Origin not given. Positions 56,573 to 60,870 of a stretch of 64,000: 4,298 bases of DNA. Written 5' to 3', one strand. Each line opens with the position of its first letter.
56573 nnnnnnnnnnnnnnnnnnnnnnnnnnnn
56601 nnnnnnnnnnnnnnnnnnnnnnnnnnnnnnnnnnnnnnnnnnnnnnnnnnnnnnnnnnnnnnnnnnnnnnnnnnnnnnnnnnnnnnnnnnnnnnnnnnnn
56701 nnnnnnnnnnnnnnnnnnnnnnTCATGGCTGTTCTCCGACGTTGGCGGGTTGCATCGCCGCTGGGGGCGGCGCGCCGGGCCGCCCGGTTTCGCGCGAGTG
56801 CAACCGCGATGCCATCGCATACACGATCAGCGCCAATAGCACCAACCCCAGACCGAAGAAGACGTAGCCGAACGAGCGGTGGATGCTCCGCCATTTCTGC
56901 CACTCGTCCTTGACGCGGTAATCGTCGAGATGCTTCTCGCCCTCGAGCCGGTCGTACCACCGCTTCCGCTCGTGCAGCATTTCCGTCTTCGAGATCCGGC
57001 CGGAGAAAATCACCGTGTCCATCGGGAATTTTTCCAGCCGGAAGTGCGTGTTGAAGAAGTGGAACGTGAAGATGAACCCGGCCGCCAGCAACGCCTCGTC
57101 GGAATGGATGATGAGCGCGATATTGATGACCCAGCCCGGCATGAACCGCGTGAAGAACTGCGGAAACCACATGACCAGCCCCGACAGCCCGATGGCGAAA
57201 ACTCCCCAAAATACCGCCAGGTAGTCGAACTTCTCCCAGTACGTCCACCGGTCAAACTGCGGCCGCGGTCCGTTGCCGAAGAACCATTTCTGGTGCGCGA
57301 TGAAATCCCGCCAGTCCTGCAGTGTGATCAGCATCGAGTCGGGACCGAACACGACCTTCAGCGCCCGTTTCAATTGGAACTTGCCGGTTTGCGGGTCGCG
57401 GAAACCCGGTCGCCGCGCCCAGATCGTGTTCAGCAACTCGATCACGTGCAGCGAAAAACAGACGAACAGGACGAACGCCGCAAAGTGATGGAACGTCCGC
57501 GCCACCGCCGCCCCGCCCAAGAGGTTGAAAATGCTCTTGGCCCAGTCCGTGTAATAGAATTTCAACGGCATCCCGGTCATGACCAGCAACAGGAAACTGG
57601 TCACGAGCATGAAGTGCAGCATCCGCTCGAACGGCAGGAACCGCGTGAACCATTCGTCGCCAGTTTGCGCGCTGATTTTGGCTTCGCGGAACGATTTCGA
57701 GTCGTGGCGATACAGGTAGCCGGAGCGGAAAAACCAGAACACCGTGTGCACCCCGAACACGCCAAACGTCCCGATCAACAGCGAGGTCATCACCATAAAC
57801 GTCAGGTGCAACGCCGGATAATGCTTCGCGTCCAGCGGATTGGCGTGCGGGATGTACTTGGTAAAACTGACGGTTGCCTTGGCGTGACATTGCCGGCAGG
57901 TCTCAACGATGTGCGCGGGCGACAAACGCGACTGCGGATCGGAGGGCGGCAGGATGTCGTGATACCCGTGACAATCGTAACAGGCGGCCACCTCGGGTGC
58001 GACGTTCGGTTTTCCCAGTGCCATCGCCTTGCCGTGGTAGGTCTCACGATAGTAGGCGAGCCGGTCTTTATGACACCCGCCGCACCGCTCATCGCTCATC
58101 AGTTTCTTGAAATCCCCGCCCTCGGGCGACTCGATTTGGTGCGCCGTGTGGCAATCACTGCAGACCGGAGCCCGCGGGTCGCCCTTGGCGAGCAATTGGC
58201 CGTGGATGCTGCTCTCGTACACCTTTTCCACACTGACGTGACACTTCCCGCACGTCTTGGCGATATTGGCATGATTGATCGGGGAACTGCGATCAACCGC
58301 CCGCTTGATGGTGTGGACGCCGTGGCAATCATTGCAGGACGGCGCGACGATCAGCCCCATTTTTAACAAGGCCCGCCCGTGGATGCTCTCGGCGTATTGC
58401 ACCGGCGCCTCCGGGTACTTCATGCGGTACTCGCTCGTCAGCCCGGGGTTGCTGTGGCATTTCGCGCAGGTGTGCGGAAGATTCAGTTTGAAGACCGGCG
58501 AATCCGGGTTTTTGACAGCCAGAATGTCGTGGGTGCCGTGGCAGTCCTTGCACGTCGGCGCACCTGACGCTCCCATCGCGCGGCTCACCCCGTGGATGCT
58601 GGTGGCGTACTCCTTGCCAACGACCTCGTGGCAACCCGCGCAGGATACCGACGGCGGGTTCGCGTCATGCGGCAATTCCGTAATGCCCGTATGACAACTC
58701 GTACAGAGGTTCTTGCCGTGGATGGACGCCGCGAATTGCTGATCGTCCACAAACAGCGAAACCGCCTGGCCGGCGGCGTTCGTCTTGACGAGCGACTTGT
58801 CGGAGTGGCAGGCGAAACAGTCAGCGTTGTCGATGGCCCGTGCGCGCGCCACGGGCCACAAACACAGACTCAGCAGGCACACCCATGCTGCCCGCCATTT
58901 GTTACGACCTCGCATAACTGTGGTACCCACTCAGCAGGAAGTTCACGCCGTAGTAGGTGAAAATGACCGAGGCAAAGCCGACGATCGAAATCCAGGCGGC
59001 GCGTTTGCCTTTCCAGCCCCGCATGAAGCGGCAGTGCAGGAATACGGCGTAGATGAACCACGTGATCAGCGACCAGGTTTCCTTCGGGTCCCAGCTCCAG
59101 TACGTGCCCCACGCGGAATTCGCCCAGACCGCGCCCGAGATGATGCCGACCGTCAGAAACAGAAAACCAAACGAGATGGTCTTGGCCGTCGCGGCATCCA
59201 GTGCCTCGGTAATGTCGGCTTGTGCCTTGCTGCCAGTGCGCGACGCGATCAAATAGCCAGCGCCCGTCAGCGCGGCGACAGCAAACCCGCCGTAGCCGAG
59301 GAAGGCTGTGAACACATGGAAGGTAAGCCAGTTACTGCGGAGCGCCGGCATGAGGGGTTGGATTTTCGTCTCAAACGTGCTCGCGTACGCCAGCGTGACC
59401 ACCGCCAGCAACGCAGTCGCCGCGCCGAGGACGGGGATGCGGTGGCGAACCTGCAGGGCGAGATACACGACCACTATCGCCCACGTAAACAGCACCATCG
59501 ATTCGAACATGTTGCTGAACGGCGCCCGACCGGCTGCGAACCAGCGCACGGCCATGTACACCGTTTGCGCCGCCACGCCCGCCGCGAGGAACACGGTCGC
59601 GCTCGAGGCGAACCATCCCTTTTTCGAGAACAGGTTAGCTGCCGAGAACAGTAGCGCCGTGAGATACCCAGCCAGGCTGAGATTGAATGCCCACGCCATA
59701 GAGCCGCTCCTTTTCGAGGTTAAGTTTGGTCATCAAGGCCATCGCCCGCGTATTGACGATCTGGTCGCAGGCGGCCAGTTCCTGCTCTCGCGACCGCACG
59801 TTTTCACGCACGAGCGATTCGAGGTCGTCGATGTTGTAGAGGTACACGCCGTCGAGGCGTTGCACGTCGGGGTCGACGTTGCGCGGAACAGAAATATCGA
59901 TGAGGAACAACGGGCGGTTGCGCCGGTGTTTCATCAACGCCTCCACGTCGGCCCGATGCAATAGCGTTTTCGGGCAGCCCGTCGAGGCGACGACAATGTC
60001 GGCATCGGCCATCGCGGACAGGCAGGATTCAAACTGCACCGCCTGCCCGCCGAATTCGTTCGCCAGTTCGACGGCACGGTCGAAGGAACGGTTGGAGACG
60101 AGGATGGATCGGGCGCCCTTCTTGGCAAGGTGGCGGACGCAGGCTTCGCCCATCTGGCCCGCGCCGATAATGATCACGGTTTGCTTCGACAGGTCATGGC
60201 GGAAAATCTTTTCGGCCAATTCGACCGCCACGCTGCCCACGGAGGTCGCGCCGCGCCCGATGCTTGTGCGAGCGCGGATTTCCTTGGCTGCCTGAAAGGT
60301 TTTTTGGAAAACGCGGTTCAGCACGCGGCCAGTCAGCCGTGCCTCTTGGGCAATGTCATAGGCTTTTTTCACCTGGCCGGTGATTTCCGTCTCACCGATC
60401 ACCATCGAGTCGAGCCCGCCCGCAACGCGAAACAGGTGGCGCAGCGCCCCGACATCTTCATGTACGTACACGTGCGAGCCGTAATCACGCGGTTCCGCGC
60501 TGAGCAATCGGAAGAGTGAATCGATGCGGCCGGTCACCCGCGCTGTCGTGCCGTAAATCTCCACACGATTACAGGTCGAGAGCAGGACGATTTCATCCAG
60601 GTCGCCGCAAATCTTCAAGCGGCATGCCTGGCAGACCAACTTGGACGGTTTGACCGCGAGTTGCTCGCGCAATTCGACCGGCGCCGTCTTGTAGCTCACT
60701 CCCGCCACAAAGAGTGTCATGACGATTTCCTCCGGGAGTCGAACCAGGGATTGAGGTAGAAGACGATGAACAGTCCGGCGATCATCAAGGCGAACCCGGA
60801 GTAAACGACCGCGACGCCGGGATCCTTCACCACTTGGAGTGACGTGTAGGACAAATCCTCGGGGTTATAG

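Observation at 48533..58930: Tandemly duplicated inner-membrane cytochrome modules: 2 CbcL-like fusions followed by 2 (octahaem c / Tat 4Fe-4S / NrfD) triplets in one co-directional 12-gene array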

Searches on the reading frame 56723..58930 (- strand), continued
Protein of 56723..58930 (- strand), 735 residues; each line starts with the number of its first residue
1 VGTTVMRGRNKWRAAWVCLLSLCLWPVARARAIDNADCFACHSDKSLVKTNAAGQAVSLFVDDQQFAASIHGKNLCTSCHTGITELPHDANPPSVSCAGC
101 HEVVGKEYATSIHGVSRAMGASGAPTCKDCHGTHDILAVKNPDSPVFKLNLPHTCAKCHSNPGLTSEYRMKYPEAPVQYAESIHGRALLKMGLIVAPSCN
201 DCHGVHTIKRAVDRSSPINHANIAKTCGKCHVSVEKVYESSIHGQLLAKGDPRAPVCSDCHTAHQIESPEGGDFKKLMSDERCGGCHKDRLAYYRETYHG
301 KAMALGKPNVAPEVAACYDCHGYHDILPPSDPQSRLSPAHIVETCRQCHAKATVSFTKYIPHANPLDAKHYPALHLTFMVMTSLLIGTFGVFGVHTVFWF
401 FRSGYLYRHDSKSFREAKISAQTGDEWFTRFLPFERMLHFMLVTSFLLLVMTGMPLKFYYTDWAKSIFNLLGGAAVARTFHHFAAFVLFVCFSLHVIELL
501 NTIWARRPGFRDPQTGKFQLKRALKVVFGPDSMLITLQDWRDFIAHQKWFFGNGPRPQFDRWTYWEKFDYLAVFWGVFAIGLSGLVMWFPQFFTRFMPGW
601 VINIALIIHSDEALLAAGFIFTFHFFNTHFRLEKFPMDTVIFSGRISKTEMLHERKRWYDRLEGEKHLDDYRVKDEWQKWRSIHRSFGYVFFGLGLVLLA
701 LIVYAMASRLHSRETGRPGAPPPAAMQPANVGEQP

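Call 12: find_encoding_contigs(protein=P0017, flank=10000, max_places=2)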
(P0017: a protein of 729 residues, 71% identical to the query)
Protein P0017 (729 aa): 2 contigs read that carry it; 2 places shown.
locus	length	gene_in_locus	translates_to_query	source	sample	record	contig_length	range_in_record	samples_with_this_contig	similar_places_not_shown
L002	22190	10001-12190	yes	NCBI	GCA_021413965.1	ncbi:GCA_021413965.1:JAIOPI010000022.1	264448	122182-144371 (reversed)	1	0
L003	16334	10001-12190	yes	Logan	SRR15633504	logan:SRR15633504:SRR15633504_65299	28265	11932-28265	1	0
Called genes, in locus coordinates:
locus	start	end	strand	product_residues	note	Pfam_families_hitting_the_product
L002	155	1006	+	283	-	-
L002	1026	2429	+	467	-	PF00989:PAS (weak), PF13426:PAS_9, PF00512:HisKA (weak), PF02518:HATPase_c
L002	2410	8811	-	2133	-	PF22842:Pel9A-like_beta_helix, PF05048:NosD (faint), PF03160:Calx-beta, PF13229:Beta_helix, PF00801:PKD (weak), PF13229:Beta_helix (weak)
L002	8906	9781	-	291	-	-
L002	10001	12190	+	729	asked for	PF09699:Paired_CXXCH_1 (faint), PF14522:Cytochrome_C7 (faint), PF14537:Cytochrom_c3_2 (faint), PF02085:Cytochrom_CIII (weak), PF01292:Ni_hydr_CYTB (faint)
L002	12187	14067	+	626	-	PF00684:DnaJ_CXXCXGXG (faint), PF09699:Paired_CXXCH_1 (faint), PF14522:Cytochrome_C7 (faint), PF14537:Cytochrom_c3_2 (faint), PF01292:Ni_hydr_CYTB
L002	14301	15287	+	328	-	PF08240:ADH_N, PF00107:ADH_zinc_N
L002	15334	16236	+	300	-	PF01073:3Beta_HSD, PF01370:Epimerase, PF02719:Polysacc_synt_2 (weak), PF07993:NAD_binding_4 (faint), PF13460:NAD_binding_10, PF16363:GDP_Man_Dehyd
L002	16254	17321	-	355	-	PF00701:DHDPS (weak)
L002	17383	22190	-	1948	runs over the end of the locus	PF16655:PhoD_N (faint), PF16656:Pur_ac_phosph_N (faint), PF03160:Calx-beta, PF05048:NosD, PF13229:Beta_helix, PF08480:Disaggr_assoc (weak)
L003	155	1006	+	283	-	-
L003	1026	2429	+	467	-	PF00989:PAS (weak), PF13426:PAS_9, PF00512:HisKA (weak), PF02518:HATPase_c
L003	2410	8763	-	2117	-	PF22842:Pel9A-like_beta_helix, PF05048:NosD (faint), PF03160:Calx-beta, PF13229:Beta_helix, PF00801:PKD (weak), PF13229:Beta_helix (weak)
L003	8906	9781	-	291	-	-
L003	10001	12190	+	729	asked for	PF09699:Paired_CXXCH_1 (faint), PF14522:Cytochrome_C7 (faint), PF14537:Cytochrom_c3_2 (faint), PF02085:Cytochrom_CIII (weak), PF01292:Ni_hydr_CYTB (faint)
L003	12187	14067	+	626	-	PF00684:DnaJ_CXXCXGXG (faint), PF09699:Paired_CXXCH_1 (faint), PF14522:Cytochrome_C7 (faint), PF14537:Cytochrom_c3_2 (faint), PF01292:Ni_hydr_CYTB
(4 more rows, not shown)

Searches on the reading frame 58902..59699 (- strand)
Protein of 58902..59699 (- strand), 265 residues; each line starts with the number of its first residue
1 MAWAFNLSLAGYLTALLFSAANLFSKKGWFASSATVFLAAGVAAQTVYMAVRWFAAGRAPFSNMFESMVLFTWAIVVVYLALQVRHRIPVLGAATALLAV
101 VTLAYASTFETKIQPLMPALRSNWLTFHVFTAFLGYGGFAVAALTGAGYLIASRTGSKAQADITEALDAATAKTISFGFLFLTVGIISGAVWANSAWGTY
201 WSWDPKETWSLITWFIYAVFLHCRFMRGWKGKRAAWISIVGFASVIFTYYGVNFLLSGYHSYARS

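Call 9: search_protein_families(library=pfam, proteins=[window:58902-59699:-], max_evalue=0.001)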
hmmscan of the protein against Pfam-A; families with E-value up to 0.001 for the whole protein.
window:58902-59699:- (265 aa): 1 family
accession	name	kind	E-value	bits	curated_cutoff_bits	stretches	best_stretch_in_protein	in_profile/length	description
PF01578.25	Cytochrom_C_asm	-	1.5e-51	175.5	29.9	1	62-260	2-212/212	Cytochrome C assembly protein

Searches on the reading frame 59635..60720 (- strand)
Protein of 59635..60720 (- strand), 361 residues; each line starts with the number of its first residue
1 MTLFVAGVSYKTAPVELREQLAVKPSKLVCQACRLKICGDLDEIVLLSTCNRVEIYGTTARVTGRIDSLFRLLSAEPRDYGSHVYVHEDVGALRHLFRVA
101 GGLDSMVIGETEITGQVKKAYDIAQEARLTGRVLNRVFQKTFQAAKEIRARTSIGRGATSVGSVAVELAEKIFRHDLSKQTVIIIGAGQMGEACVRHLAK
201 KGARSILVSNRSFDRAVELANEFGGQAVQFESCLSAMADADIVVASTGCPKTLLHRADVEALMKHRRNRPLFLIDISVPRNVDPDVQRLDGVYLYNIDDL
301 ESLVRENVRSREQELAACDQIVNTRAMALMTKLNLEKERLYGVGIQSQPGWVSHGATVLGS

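Call 9: search_protein_families(library=pfam, proteins=[window:59635-60720:-], max_evalue=0.001)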
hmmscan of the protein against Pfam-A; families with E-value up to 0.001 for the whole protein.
window:59635-60720:- (361 aa): 8 families
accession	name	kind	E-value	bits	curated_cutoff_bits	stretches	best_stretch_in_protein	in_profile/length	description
PF05201.20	GlutR_N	-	6.4e-46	156.3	27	1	7-152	2-151/151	Glutamyl-tRNAGlu reductase, N-terminal domain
PF01488.26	Shikimate_DH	-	9.4e-43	146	24.3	1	167-302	1-137/138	Shikimate / quinate 5-dehydrogenase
PF03807.23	F420_oxidored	-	5e-10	40.3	21.6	1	182-247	2-67/94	NADP oxidoreductase coenzyme F420-dependent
PF13241.12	NAD_binding_7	-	1.1e-06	29.6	22.1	1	175-251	3-73/104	Putative NAD(P)-binding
PF02826.25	2-Hacid_dh_C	-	4e-05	23.5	25.1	1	169-247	26-99/178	D-isomer specific 2-hydroxyacid dehydrogenase, NAD binding domain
PF03446.21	NAD_binding_2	-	5.4e-05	23.7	21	1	182-247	2-63/161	NAD binding domain of 6-phosphogluconate dehydrogenase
PF16912.11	Glu_dehyd_C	-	9.9e-05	22.3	34.9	1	159-256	10-116/211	Glucose dehydrogenase C-terminus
PF21799.2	MurD-like_N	-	0.00034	21.3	27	1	181-250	2-70/88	Mur ligase MurD-like, N-terminal domain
